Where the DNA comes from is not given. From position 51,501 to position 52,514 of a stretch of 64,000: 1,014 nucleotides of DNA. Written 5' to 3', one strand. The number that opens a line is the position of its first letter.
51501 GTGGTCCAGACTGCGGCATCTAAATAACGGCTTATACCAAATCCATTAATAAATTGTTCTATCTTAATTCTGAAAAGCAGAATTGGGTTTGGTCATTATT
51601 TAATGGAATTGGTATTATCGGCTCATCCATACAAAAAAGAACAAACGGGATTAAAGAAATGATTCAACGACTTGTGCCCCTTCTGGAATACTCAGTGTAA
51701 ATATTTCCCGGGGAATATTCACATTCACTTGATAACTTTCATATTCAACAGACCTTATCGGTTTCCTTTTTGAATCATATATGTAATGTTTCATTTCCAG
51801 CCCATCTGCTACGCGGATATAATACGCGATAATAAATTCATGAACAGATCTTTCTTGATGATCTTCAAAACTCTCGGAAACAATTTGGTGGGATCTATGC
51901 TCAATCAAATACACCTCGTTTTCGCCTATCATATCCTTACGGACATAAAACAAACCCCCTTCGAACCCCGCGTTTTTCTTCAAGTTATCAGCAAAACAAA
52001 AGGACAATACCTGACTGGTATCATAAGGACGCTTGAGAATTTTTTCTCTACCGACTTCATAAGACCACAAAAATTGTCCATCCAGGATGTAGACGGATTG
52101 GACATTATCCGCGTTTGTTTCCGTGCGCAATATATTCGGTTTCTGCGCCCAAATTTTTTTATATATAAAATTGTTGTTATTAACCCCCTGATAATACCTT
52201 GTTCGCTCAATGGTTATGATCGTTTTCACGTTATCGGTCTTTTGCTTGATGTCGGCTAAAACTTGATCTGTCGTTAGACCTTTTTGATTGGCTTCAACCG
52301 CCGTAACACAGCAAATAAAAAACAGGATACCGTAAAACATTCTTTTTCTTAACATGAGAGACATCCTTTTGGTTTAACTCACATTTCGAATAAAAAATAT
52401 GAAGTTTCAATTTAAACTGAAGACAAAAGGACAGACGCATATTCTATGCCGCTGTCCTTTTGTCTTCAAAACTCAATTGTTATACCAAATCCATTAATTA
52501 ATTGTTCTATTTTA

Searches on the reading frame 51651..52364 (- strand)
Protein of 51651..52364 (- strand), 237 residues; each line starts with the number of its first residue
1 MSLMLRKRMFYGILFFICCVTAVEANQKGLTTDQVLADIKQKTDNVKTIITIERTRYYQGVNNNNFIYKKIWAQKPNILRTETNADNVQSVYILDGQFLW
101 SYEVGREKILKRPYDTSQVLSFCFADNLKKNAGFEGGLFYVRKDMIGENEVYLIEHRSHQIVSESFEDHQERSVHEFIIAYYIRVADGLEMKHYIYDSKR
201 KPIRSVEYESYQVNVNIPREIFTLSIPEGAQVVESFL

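Call 71: search_protein_families(library=pfam, proteins=[window:51651-52364:-], max_evalue=0.0001)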
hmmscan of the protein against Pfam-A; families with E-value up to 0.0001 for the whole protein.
window:51651-52364:- (237 aa): 1 family
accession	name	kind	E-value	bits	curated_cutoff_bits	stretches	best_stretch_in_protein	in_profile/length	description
PF09865.15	DUF2092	-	2.1e-06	27.7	21.2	0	59-103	32-76/212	Predicted periplasmic protein (DUF2092)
